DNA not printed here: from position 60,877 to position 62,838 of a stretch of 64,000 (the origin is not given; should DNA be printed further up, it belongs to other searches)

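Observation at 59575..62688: Candidate novel defense module: HARE-HTH nuclease + membrane-anchored Mrr-cat with a Zn ribbon + HEPN-like protein, translationally coupled to the Type III R-M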

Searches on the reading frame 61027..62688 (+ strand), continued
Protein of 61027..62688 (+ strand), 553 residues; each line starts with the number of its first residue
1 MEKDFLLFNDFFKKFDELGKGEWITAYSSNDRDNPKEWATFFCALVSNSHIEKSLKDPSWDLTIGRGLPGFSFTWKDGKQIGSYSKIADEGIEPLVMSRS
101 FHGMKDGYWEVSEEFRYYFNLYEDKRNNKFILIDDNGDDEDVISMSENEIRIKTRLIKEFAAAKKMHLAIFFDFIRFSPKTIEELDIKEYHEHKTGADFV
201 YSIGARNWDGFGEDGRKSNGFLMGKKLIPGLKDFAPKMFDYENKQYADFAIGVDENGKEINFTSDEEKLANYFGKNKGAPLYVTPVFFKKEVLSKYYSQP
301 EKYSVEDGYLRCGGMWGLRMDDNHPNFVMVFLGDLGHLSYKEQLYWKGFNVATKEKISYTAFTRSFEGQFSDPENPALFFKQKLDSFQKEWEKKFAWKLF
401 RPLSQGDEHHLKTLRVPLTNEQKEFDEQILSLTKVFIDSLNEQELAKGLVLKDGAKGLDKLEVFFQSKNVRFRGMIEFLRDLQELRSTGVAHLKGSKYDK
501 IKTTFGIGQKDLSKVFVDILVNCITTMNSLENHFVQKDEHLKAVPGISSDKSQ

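Call 79: list_cluster_members(proteins=[P0001, P0121, P0241])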
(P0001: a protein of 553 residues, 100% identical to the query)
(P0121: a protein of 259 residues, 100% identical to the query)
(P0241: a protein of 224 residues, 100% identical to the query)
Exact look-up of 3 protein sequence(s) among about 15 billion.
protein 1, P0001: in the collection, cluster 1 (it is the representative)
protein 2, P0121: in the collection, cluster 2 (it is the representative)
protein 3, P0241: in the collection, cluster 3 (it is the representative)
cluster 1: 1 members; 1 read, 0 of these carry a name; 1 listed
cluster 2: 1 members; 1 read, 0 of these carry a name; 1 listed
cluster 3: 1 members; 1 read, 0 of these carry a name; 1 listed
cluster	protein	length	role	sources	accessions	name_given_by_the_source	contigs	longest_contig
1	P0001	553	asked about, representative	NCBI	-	-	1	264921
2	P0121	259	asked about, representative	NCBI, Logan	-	-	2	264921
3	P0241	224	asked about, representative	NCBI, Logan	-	-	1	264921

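Call 86: find_related_loci(query=A1, collection=viral_contigs, flank=8000)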
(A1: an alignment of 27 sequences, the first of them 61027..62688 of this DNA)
Query A1 (553 aa) in viral_contigs; peptide patterns used: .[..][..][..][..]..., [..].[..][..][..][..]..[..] (x = any residue, [..] = any of these).
545 stretches matched a pattern, but none encodes a relative of the query by tblastn (E <= 1e-3).

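Call 99: search_dna_similar(query=window:61027-62688:+, collection=plasmids, mode=protein, max_rows=15)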
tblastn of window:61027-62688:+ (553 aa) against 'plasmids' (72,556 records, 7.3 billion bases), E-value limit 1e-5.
Records with a match: 12; places in all: 12; records where one place covers at least 80% of the query: 3.
Best place of each record, by identity: <60% 12.
By first word of the organism name: Rhodococcus 4; Streptomyces 4; Pseudomonas 3; Nostoc 1.
By predicted mobility (MOB-suite, as given by PLSDB): non-mobilizable 11; mobilizable 1.
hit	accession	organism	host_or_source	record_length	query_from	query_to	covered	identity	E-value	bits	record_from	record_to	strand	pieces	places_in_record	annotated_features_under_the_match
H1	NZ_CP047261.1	Pseudomonas syringae pv. maculicola str. ES4326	-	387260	19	530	93%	38.2%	1e-93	320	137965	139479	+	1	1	hypothetical protein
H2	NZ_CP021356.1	Rhodococcus oxybenzonivorans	river sediment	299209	22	530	92%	23.5%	2e-28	128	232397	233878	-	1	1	hypothetical protein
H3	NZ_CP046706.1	Nostoc sp. ATCC 53789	-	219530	36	529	89%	22.9%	2e-7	62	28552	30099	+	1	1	hypothetical protein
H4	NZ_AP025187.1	Rhodococcus sp. RDE2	-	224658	103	534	78%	24.7%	3e-28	127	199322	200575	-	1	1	hypothetical protein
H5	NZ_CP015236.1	Rhodococcus fascians D188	Chrysanthemum x morifolium,Culture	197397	110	534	77%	24.5%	9e-29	129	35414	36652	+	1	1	hypothetical protein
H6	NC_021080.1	Rhodococcus fascians D188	-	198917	110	534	77%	24.5%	9e-29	129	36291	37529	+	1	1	hypothetical protein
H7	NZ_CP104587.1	Pseudomonas aeruginosa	Homo sapiens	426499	88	447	65%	26.8%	8e-27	123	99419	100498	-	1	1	hypothetical protein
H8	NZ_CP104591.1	Pseudomonas aeruginosa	Homo sapiens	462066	88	447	65%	26.8%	8e-27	123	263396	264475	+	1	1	hypothetical protein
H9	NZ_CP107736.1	Streptomyces longwoodensis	-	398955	278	539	47%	32.5%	7e-26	144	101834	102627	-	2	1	hypothetical protein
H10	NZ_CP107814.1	Streptomyces longwoodensis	-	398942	278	539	47%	32.5%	7e-26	144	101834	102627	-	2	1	hypothetical protein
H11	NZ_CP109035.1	Streptomyces longwoodensis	-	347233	280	539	47%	32.3%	3e-25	143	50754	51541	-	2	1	hypothetical protein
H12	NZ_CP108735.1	Streptomyces sp. NBC_00984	-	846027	299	520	40%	27.4%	8e-13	100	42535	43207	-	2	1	hypothetical protein (x2)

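Call 101: get_annotated_region(hit=H1, flank=7000)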
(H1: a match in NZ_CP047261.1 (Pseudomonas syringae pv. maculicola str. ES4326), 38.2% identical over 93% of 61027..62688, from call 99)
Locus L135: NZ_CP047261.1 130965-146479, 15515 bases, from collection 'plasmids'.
description: Pseudomonas syringae pv. maculicola str. ES4326 plasmid pPma4326F, complete sequence
organism: Pseudomonas syringae pv. maculicola str. ES4326 (NCBI taxid 629265)
taxonomy: Bacteria; Pseudomonadota; Gammaproteobacteria; Pseudomonadales; Pseudomonadaceae; Pseudomonas; Pseudomonas syringae group genomosp. 3; Pseudomonas syringae pv. maculicola str. ES4326
host: -; source: -; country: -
typing (MOB-suite, as given by PLSDB): non-mobilizable; replicon rep_cluster_1081; mating-pair formation MPF_I
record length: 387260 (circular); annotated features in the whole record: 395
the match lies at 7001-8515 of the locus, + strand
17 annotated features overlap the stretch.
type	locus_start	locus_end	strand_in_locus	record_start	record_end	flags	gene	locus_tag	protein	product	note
CDS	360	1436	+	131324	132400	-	-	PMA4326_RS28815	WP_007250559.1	hypothetical protein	-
CDS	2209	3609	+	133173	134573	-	gmtY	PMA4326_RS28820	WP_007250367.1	gamma-mobile-trio recombinase GmtY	-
CDS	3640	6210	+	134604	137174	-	-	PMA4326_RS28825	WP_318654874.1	VPA1269 family protein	-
CDS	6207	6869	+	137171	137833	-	gmtX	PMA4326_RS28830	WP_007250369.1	gamma-mobile-trio protein GmtX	-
CDS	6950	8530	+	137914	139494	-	-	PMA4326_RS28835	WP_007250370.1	hypothetical protein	-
CDS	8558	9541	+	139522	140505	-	-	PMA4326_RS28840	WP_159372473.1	hypothetical protein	-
CDS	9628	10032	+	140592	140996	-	-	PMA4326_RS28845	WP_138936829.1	hypothetical protein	-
CDS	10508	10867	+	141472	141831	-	-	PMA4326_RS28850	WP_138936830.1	hypothetical protein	-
CDS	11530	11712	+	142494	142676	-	-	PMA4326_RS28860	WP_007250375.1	hypothetical protein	-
CDS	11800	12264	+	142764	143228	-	-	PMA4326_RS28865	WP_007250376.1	hypothetical protein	-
CDS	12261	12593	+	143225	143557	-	-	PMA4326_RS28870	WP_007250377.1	hypothetical protein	-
CDS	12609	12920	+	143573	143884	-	-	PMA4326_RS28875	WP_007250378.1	hypothetical protein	-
CDS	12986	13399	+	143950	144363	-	-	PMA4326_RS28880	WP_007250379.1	hypothetical protein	-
CDS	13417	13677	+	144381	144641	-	-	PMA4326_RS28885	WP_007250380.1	hypothetical protein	-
CDS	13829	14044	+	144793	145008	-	-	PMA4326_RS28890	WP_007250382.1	hypothetical protein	-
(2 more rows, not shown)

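Call 102: get_annotated_region(hit=H2, flank=7000)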
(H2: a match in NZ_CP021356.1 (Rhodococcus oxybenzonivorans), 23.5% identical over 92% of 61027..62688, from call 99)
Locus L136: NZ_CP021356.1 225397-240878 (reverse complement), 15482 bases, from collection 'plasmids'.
description: Rhodococcus oxybenzonivorans strain S2-17 plasmid pRB29, complete sequence
organism: Rhodococcus oxybenzonivorans (NCBI taxid 1990687)
taxonomy: Bacteria; Actinomycetota; Actinomycetes; Mycobacteriales; Nocardiaceae; Rhodococcus; Rhodococcus oxybenzonivorans
host: -; source: river sediment; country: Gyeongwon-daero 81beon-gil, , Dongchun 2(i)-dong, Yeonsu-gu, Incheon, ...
typing (MOB-suite, as given by PLSDB): non-mobilizable
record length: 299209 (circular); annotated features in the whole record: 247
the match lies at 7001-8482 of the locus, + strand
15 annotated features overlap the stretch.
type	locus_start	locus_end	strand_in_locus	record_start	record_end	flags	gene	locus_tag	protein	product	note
CDS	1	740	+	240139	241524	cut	-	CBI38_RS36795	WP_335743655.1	IS110 family transposase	-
CDS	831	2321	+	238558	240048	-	istA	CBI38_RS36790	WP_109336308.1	IS21 family transposase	-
CDS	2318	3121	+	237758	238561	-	istB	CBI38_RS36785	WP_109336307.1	IS21-like element helper ATPase IstB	-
CDS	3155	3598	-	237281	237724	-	-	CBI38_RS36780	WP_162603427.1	hypothetical protein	-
CDS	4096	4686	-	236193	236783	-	-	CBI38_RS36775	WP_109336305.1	hypothetical protein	-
CDS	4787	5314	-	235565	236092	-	-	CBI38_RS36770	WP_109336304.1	hypothetical protein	-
CDS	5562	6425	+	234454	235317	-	-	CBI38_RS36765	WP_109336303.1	hypothetical protein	-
CDS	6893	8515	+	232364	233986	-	-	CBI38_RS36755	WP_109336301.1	hypothetical protein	-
CDS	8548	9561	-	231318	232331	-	-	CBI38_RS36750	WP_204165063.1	DUF4238 domain-containing protein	-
CDS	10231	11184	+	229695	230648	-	-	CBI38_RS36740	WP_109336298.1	alpha/beta hydrolase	-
CDS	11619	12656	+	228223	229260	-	-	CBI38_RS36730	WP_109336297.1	hypothetical protein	-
CDS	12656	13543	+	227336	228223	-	-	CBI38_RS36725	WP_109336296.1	hypothetical protein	-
CDS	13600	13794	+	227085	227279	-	-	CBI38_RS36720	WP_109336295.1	hypothetical protein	-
CDS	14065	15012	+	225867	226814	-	-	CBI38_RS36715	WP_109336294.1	NlpC/P60 family protein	-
CDS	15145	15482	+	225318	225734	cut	-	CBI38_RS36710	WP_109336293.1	hypothetical protein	-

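Call 106: get_annotated_region(hit=H7, flank=7000)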
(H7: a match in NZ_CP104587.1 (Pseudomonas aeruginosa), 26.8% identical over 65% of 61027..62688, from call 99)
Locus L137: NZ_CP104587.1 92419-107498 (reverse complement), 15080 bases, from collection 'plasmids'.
description: Pseudomonas aeruginosa strain WTJH6 plasmid pWTJH6, complete sequence
organism: Pseudomonas aeruginosa (NCBI taxid 287)
taxonomy: Bacteria; Pseudomonadota; Gammaproteobacteria; Pseudomonadales; Pseudomonadaceae; Pseudomonas; Pseudomonas aeruginosa
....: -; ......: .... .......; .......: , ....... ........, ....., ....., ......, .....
typing (MOB-suite, as given by PLSDB): non-mobilizable; replicon rep_cluster_1115; mating-pair formation MPF_I
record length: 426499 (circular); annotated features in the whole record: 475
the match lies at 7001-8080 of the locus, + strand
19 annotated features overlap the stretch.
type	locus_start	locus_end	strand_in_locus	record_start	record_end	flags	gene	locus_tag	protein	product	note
CDS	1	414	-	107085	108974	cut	-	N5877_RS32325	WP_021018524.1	AAA family ATPase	-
CDS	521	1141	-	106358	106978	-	-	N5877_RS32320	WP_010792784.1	hypothetical protein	-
CDS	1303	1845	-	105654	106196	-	-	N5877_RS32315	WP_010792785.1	hypothetical protein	-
CDS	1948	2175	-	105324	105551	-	-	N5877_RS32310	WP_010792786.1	hypothetical protein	-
CDS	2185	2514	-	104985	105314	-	-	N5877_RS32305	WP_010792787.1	hypothetical protein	-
CDS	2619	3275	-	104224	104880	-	-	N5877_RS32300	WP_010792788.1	Bax inhibitor-1 family protein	-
CDS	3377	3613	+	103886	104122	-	-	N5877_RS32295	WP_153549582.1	hypothetical protein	-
CDS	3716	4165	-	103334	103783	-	-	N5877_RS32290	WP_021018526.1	hypothetical protein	-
CDS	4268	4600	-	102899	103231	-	-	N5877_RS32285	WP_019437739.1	Arc family DNA-binding protein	-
CDS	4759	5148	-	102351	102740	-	-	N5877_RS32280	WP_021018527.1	hypothetical protein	-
CDS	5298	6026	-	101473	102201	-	-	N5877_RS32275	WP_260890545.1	hypothetical protein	-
CDS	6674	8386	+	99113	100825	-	-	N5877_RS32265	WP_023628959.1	hypothetical protein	-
CDS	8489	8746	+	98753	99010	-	-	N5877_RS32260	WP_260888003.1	hypothetical protein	-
CDS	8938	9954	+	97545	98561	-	-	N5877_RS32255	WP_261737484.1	SAVED domain-containing protein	-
CDS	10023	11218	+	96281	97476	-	-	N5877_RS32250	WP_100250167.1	IS3-like element ISPpu29 family transposase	-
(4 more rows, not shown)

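Call 107: get_annotated_region(hit=H5, flank=6000)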
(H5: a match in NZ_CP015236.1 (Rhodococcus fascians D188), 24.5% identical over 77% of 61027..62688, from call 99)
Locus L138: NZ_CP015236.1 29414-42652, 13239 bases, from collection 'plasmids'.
description: Rhodococcus fascians D188 plasmid pFiD188, complete sequence
organism: Rhodococcus fascians D188 (NCBI taxid 1051973)
taxonomy: Bacteria; Actinomycetota; Actinomycetes; Mycobacteriales; Nocardiaceae; Rhodococcus; Rhodococcus fascians; Rhodococcus fascians D188
host: -; source: Chrysanthemum x morifolium,Culture; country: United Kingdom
typing (MOB-suite, as given by PLSDB): non-mobilizable
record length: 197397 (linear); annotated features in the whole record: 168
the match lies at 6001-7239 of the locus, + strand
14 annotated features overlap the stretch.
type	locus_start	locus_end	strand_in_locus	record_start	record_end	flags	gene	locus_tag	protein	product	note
CDS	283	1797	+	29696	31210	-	-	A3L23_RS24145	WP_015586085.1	hypothetical protein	-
CDS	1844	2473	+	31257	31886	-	-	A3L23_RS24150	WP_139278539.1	hypothetical protein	-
CDS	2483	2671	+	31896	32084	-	-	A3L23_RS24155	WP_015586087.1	hypothetical protein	-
CDS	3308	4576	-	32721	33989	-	bcmE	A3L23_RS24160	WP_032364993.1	thiamine pyridinylase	GO:0009230 - thiamine catabolic process [Evidence IEA]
CDS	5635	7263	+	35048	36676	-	-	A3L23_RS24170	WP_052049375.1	hypothetical protein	-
CDS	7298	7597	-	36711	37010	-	-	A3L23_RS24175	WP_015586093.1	hypothetical protein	-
CDS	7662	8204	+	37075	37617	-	-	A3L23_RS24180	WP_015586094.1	hypothetical protein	-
CDS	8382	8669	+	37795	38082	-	-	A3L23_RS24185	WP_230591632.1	type II toxin-antitoxin system Phd/YefM family antitoxin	-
CDS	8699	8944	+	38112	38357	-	-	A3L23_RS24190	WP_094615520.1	type II toxin-antitoxin system RelE/ParE family toxin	GO:0030541 - plasmid partitioning [Evidence IEA]; GO:0051290 - protein heterotetramerization [Evidence IEA]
CDS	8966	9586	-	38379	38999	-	-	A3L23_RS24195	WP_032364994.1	hypothetical protein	-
CDS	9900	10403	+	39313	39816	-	-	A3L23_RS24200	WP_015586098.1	hypothetical protein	-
CDS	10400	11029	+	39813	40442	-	-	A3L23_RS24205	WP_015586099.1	RES family NAD+ phosphorylase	-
CDS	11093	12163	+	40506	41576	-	-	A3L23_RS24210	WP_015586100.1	ATPase AAA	-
CDS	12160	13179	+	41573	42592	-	-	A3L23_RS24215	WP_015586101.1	ATP-binding protein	-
